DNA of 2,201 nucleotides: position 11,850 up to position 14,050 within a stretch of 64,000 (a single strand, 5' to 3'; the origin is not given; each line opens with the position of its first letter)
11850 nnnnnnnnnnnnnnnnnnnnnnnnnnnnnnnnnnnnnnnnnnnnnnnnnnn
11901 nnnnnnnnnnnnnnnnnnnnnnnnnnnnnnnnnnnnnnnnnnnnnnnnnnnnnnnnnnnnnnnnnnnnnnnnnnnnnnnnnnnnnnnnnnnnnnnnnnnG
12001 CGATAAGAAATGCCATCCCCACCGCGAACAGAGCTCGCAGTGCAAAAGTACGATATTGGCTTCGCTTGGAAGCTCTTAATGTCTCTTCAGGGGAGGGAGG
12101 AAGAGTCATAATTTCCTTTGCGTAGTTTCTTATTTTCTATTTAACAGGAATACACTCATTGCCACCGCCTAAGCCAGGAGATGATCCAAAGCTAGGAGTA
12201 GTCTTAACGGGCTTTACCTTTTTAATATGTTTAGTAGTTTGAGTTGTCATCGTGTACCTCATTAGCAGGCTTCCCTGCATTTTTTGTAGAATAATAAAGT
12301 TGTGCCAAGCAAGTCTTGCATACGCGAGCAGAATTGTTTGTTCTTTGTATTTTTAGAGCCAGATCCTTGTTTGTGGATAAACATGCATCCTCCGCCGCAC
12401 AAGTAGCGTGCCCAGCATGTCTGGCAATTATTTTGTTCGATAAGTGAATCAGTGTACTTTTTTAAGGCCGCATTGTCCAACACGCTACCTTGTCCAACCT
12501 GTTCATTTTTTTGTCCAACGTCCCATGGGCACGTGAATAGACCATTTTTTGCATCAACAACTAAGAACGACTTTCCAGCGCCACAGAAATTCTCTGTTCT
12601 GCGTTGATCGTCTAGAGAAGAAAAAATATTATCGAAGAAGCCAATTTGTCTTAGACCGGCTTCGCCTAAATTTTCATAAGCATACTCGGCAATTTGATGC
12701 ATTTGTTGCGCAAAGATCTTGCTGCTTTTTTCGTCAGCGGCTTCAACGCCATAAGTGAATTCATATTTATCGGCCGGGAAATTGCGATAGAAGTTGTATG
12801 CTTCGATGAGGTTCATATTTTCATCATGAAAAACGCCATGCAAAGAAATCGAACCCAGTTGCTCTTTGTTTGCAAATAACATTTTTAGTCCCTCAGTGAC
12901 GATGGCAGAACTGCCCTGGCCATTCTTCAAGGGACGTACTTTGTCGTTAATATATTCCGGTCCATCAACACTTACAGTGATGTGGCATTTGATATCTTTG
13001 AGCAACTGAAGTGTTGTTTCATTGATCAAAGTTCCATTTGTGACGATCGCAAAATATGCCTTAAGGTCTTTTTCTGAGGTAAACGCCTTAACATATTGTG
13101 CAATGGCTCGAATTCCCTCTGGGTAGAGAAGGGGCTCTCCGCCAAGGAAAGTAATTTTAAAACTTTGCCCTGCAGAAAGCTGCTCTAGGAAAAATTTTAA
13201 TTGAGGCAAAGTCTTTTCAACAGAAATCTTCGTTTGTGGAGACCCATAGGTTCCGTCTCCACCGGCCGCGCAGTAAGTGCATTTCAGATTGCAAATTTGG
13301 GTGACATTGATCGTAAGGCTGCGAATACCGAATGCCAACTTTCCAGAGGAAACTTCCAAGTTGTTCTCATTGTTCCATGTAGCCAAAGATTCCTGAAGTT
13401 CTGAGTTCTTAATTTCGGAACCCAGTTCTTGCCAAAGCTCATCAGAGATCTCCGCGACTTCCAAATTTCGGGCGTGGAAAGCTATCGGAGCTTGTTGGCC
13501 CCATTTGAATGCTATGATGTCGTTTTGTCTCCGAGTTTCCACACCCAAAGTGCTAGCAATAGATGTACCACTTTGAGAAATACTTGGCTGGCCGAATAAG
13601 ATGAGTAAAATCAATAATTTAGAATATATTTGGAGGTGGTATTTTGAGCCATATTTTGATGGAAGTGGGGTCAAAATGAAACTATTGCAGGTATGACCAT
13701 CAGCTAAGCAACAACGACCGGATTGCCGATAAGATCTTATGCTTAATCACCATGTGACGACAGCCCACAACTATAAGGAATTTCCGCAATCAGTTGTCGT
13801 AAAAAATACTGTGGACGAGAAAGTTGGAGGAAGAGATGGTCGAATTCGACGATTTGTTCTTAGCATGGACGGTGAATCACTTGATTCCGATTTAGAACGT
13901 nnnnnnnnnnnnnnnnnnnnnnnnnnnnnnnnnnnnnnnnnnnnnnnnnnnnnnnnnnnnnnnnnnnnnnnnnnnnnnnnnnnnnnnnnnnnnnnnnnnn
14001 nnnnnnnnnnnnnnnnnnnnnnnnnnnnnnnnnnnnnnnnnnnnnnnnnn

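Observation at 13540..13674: Sigma54 promoter inside the predicted N-terminus of the maturase implies positive feedback and a later start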

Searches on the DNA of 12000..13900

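Call 59: search_rna_families(source=window, start=12000, end=13900, threshold=evalue, max_evalue=1)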
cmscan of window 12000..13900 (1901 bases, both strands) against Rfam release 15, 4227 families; matches with E-value up to 1: 0.
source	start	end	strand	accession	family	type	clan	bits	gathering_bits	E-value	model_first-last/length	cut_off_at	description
